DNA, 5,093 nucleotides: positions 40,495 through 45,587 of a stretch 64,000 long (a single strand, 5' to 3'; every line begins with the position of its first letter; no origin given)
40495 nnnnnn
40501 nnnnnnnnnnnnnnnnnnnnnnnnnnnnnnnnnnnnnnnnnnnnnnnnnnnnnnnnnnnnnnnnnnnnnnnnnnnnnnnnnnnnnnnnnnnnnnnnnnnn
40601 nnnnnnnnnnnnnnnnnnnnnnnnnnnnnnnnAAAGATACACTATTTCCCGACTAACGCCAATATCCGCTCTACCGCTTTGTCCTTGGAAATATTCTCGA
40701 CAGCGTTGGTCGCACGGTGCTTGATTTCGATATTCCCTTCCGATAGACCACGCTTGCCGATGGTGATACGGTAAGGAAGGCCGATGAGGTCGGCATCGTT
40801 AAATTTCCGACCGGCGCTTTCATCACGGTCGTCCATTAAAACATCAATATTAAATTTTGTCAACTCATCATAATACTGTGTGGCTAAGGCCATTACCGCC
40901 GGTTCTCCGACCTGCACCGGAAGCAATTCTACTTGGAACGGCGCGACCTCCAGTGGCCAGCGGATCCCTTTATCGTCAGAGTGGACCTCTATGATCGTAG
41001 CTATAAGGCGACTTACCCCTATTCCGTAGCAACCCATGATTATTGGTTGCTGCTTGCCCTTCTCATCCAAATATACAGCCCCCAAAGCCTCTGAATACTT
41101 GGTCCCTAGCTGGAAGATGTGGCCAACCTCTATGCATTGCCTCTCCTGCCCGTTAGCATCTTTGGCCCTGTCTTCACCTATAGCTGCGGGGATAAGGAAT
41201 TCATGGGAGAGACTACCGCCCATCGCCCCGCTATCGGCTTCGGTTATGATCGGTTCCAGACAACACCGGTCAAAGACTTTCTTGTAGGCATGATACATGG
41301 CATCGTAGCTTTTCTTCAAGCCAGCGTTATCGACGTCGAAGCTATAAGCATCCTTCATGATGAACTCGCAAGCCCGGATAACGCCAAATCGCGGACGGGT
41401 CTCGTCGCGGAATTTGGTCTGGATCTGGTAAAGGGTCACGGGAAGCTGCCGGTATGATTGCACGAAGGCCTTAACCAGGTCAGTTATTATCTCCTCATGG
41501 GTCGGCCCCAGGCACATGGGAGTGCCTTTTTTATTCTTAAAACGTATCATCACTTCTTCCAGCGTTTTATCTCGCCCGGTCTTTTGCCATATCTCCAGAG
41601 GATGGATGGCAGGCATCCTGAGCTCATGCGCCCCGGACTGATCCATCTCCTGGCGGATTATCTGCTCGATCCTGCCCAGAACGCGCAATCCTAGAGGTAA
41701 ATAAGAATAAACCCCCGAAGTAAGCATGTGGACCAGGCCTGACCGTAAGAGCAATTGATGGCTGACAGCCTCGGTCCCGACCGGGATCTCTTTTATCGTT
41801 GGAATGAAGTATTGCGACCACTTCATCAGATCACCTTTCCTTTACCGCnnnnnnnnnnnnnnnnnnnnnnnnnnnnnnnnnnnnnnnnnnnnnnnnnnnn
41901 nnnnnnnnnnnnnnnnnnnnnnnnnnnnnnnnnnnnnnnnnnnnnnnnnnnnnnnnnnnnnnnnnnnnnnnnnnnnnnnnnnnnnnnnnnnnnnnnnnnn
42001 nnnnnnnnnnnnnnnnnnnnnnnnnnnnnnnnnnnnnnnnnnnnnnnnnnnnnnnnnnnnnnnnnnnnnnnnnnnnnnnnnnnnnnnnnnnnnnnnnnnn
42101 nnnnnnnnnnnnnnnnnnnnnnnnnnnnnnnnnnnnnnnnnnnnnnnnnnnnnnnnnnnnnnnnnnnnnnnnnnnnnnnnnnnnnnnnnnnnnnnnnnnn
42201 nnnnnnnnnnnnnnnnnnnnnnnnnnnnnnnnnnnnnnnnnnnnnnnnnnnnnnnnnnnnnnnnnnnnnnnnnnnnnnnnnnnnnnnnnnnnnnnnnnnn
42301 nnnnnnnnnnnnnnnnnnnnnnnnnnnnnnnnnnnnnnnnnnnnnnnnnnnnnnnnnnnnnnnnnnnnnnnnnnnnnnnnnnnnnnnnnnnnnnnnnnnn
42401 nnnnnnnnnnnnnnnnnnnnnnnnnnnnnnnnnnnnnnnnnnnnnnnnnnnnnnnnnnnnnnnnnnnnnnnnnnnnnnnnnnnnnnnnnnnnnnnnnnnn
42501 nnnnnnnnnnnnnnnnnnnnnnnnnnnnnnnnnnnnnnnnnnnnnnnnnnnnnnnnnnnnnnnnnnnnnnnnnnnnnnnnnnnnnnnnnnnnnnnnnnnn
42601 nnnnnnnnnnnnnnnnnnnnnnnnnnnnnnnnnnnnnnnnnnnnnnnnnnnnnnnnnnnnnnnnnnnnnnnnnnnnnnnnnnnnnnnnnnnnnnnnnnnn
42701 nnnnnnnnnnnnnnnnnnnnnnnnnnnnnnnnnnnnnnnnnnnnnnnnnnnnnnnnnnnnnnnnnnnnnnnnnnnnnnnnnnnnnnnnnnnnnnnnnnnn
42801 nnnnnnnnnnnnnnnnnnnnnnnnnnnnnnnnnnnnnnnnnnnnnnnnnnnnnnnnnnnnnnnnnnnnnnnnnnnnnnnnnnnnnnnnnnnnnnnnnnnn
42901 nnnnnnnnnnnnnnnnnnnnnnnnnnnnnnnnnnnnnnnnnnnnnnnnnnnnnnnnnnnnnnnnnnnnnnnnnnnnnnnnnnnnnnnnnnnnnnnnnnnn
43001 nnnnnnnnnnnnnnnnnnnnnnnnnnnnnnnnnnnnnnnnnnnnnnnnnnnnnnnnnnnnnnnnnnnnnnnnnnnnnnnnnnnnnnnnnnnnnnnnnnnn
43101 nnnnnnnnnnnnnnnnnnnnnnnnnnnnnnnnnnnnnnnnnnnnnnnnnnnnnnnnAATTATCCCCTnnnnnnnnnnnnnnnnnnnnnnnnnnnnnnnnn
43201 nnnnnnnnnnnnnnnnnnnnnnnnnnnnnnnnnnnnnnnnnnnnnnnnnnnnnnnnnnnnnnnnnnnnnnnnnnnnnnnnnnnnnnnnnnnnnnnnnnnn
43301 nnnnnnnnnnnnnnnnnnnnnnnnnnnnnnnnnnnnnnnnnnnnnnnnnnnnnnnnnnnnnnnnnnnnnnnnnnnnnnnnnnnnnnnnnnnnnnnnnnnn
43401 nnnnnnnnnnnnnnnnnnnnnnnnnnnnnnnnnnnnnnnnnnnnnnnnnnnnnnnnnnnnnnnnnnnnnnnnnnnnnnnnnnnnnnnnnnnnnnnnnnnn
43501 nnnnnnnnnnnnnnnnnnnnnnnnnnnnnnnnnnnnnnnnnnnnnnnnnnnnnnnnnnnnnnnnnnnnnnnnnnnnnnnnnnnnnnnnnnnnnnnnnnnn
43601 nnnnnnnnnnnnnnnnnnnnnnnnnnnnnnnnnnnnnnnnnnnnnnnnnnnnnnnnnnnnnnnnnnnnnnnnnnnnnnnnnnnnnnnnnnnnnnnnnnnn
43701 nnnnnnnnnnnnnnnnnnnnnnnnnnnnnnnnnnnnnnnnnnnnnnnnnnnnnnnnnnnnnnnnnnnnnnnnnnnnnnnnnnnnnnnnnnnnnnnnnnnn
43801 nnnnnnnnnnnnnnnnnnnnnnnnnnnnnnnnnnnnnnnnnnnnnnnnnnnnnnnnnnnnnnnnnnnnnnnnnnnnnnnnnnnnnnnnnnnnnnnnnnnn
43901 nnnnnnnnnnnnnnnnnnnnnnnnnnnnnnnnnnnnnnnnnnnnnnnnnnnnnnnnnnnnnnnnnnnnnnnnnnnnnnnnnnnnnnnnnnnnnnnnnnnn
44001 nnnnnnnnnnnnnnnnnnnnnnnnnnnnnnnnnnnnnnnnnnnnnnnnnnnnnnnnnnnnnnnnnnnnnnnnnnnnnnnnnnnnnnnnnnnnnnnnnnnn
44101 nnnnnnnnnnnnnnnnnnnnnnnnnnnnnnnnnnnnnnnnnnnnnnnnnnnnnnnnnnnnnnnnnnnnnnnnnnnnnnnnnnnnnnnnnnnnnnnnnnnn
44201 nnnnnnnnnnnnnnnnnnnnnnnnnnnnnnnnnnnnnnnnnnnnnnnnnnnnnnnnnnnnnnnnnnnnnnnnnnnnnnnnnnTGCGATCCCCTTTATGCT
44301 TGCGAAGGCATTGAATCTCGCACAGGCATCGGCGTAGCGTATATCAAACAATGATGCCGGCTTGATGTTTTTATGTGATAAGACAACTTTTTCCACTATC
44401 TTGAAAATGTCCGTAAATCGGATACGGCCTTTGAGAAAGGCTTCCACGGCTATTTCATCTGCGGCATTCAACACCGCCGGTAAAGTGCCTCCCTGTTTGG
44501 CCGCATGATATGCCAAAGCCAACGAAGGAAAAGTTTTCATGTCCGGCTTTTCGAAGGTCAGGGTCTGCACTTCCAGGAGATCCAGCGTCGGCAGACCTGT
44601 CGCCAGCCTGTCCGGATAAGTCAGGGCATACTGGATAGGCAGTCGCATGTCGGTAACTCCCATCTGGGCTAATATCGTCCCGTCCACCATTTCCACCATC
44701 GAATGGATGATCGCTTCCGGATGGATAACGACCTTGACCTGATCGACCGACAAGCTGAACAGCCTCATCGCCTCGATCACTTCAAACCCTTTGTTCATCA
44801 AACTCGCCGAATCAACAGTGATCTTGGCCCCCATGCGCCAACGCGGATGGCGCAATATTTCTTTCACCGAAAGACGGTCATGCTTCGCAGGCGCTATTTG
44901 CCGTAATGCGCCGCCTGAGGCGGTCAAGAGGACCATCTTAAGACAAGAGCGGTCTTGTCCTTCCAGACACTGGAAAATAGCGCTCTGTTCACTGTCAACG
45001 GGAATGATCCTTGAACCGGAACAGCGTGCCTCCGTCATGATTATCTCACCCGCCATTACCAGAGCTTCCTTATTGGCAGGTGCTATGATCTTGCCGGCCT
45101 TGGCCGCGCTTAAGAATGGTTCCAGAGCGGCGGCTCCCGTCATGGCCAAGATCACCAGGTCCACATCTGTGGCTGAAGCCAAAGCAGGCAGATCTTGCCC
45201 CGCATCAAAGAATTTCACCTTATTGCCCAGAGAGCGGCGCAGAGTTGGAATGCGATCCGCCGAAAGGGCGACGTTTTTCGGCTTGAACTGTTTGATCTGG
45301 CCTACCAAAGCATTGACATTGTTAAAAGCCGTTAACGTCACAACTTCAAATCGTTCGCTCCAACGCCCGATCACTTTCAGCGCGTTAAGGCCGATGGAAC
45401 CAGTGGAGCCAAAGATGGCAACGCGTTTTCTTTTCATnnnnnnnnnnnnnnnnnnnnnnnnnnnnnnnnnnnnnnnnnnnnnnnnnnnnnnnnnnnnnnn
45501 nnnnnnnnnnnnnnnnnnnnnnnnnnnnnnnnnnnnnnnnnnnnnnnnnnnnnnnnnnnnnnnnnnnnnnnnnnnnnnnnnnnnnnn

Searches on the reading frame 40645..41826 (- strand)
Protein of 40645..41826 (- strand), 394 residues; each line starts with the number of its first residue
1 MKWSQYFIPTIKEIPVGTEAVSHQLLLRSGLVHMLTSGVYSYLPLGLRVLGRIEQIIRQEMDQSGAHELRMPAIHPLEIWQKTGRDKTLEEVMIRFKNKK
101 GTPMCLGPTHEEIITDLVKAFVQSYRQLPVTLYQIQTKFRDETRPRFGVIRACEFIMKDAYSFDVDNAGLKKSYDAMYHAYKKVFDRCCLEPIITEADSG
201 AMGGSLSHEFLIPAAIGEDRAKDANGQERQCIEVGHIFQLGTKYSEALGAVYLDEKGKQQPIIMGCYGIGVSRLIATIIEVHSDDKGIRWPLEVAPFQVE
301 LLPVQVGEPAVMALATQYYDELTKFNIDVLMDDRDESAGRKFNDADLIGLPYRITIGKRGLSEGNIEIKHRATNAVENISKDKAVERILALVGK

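Call 79: search_protein_families(library=pfam, proteins=[window:40645-41826:-], max_evalue=0.00001)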
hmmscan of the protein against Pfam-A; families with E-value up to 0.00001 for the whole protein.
window:40645-41826:- (394 aa): 2 families
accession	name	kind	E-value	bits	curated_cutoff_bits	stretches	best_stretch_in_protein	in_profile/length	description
PF00587.30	tRNA-synt_2b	-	7.2e-27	95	29.3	1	97-282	4-179/179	tRNA synthetase class II core domain (G, H, P, S and T)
PF03129.25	HGTP_anticodon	-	4.1e-19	69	21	1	298-390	1-93/94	Anticodon binding domain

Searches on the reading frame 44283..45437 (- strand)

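Call 79: search_protein_families(library=pfam, proteins=[window:44283-45437:-], max_evalue=0.00001)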
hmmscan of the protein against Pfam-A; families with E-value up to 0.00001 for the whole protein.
window:44283-45437:- (385 aa): 3 families
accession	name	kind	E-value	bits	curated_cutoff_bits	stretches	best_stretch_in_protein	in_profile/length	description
PF13288.12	DXPR_C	-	4.3e-42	143.5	27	1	259-374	1-113/115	DXP reductoisomerase C-terminal domain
PF08436.17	DXP_redisom_C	-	2e-32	111.6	26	1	144-227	1-84/84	1-deoxy-D-xylulose 5-phosphate reductoisomerase C-terminal domain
PF02670.22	DXP_reductoisom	-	1.1e-31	110.6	21.7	1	6-130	1-129/129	1-deoxy-D-xylulose 5-phosphate reductoisomerase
